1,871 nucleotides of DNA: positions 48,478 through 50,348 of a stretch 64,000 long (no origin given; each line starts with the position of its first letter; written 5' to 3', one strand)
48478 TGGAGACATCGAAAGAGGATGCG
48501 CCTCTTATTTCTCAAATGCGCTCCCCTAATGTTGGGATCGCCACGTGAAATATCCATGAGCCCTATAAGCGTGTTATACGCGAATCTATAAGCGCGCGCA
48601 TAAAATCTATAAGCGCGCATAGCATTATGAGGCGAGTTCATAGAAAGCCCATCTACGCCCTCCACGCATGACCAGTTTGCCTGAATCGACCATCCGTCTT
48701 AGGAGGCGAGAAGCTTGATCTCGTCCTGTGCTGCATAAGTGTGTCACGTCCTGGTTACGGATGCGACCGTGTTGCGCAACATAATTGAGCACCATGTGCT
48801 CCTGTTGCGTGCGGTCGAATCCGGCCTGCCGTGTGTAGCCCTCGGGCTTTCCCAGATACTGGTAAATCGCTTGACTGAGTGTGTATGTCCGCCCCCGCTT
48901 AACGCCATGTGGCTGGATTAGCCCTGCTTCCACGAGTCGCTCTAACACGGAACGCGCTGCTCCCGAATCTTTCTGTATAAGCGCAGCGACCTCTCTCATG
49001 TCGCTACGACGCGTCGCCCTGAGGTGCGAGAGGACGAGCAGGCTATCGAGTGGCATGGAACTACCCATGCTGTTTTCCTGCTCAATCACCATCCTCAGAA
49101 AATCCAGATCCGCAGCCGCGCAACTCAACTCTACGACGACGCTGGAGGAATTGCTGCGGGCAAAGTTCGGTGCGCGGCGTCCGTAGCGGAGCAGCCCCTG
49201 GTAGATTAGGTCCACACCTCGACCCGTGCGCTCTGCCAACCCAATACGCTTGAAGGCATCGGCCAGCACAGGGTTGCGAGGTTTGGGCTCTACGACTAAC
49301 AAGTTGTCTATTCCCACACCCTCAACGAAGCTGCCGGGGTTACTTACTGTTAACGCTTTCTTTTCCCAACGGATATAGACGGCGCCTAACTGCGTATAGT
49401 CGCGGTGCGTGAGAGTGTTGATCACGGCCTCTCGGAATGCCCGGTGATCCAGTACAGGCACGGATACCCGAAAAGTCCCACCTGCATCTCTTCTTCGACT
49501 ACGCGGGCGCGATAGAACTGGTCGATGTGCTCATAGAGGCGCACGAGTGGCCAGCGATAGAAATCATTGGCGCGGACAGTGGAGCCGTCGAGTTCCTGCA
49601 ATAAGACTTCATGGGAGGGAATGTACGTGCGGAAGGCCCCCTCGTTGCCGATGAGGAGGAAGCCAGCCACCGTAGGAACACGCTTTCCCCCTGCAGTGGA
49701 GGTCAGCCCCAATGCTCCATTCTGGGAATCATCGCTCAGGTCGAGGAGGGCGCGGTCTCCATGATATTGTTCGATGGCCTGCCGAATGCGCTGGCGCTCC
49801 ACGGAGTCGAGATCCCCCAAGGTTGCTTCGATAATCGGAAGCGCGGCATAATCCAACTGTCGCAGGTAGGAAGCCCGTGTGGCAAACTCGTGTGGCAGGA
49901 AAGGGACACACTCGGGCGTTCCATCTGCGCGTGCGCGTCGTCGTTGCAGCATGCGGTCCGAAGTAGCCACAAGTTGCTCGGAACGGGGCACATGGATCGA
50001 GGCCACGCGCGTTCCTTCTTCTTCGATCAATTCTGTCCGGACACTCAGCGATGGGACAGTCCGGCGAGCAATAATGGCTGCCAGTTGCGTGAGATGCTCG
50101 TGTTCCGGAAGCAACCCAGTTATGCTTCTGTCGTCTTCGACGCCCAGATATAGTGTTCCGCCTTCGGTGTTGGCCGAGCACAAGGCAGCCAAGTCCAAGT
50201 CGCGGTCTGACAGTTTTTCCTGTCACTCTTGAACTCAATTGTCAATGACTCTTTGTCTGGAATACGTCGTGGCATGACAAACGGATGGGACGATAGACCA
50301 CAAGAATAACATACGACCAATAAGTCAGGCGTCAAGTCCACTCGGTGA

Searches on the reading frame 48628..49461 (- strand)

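Call 37: search_protein_families(library=padloc, proteins=[window:48628-49461:-], max_evalue=0.00001)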
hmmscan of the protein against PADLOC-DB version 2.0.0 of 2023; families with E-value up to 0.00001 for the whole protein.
window:48628-49461:- (278 aa): 2 families
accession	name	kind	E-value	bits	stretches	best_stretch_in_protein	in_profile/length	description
PDLC02402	Aga_SIR2-PNTD1-PNTD2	-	1.9e-10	37.5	1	5-120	443-569/876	Class I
PDLC02418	Aga_SIR2-Kinase-PNTD1-PNTD2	-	1.7e-08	31.1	1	8-115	324-442/756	Class I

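Call 38: search_protein_families(library=pfam, proteins=[window:48628-49461:-], max_evalue=0.00001)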
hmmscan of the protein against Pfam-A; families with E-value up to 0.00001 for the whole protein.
window:48628-49461:- (278 aa): 2 families
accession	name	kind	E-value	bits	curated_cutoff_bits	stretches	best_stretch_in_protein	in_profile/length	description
PF13749.12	HATPase_c_4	-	1.8e-14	53.9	26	1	29-109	5-87/89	Putative ATP-dependent DNA helicase recG C-terminal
PF06224.18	AlkZ-like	-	2.2e-06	28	25.9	1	142-268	91-220/329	DNA glycosylase AlkZ-like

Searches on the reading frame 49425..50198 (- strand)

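Call 37: search_protein_families(library=padloc, proteins=[window:49425-50198:-], max_evalue=0.00001)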
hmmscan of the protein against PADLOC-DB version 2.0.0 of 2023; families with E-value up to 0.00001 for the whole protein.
window:49425-50198:- (258 aa): 0 families

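Call 38: search_protein_families(library=pfam, proteins=[window:49425-50198:-], max_evalue=0.00001)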
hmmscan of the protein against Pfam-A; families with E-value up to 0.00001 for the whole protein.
window:49425-50198:- (258 aa): 1 family
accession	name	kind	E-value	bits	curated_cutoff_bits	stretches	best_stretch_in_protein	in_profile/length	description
PF04326.19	SLFN_AlbA_2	-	1.1e-10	42.6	25.3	1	7-80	26-102/118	Schlafen, AlbA_2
